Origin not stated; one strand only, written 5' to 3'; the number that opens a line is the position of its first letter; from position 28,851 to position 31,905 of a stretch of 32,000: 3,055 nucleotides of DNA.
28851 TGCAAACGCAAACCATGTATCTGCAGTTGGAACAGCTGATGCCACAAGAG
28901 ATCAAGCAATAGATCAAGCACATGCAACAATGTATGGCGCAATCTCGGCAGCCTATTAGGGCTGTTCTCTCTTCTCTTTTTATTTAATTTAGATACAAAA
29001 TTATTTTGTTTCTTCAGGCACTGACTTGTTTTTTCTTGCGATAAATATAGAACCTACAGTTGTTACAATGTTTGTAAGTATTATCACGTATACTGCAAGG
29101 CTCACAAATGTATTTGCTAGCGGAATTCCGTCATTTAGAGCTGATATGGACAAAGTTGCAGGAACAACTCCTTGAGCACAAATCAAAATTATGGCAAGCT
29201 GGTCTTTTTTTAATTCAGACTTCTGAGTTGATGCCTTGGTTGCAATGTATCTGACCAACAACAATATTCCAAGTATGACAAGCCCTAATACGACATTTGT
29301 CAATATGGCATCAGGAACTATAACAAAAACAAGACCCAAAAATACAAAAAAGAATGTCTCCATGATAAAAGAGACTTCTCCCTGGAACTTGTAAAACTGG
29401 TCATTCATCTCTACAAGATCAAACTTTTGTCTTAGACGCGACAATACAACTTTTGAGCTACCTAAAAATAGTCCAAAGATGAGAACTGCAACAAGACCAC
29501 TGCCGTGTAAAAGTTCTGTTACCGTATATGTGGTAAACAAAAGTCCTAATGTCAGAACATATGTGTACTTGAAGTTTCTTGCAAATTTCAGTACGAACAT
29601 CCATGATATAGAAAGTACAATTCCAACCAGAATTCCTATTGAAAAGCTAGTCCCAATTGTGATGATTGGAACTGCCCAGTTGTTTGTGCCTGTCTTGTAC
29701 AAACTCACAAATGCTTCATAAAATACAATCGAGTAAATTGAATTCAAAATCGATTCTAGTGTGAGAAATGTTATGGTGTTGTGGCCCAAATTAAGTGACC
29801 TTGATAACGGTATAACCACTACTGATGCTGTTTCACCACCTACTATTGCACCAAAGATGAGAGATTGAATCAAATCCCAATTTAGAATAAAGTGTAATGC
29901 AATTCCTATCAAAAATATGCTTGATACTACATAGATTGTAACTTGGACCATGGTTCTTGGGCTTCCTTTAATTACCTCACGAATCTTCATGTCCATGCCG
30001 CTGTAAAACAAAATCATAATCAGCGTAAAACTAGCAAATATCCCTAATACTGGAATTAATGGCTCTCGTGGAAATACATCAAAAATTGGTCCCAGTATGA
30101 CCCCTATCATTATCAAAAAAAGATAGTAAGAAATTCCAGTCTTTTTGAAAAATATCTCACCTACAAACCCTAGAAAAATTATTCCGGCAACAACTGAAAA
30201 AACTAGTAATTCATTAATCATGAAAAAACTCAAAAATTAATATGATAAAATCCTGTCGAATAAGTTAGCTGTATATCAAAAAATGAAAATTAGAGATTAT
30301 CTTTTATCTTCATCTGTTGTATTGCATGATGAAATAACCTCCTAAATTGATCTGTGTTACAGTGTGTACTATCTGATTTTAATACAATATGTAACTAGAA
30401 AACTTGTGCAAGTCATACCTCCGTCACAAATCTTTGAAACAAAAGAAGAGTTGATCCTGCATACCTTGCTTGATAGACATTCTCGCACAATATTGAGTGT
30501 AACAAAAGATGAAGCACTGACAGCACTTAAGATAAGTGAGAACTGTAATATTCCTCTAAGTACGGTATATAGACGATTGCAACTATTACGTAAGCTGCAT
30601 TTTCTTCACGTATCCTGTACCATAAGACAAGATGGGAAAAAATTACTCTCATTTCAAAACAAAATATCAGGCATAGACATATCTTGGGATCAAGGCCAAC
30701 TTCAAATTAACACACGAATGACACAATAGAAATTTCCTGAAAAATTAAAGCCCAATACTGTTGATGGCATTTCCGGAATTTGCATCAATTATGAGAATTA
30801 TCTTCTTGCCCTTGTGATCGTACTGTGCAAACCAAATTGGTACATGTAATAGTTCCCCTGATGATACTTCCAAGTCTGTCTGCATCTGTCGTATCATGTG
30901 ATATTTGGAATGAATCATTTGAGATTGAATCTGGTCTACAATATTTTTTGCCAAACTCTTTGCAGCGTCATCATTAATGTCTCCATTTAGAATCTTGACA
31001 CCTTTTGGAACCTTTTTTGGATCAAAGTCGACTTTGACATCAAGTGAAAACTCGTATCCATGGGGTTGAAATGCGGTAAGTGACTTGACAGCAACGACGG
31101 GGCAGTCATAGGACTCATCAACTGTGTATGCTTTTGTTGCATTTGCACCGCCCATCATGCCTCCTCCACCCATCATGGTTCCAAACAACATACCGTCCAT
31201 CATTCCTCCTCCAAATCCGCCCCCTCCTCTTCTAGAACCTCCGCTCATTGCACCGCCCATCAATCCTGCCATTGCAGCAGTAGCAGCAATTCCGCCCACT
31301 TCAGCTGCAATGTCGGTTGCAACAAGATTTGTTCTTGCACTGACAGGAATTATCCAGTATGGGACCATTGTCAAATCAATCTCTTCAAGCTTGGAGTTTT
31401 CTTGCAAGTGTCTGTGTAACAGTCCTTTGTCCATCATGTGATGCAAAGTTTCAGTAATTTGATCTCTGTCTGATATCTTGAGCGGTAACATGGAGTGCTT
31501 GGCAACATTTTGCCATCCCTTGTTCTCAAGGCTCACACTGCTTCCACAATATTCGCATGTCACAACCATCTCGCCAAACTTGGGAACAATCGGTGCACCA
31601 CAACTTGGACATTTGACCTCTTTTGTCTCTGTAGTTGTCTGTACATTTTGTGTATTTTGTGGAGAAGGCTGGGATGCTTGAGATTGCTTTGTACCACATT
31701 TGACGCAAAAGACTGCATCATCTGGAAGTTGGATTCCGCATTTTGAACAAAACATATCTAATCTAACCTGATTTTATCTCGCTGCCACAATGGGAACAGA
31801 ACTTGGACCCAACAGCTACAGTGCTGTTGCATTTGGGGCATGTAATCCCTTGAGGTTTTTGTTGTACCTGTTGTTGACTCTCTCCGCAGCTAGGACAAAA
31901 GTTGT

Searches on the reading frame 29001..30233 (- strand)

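Call 52: search_protein_families(library=pfam, proteins=[window:29001-30233:-], max_evalue=0.001)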
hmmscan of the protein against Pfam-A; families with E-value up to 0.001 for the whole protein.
window:29001-30233:- (410 aa): 1 family
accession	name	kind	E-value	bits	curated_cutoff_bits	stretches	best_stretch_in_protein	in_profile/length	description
PF00999.27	Na_H_Exchanger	-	1.9e-40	139.3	26.2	1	23-393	5-367/375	Sodium/hydrogen exchanger, transmembrane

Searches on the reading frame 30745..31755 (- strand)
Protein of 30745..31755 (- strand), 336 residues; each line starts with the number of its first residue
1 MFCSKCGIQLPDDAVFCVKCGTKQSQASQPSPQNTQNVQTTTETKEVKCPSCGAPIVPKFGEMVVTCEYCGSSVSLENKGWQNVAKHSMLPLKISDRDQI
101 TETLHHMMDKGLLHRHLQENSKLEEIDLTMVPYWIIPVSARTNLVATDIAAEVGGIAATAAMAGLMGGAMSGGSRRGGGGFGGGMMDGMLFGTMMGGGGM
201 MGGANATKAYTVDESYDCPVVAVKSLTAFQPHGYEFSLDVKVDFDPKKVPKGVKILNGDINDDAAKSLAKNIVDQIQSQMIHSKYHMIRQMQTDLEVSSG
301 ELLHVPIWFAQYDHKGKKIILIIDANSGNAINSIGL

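Call 52: search_protein_families(library=pfam, proteins=[window:30745-31755:-], max_evalue=0.001)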
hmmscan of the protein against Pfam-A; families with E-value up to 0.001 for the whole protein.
window:30745-31755:- (336 aa): 3 families
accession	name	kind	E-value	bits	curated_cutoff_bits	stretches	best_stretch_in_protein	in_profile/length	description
PF13240.11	Zn_Ribbon_1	-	4.8e-11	42.5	25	1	2-23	1-22/23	zinc-ribbon domain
PF12773.13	DZR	-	4.2e-07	30.5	27.3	1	3-71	1-45/45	Double zinc ribbon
PF13248.11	Zn_ribbon_3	-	0.00015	21.6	27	0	3-23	5-25/26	zinc-ribbon domain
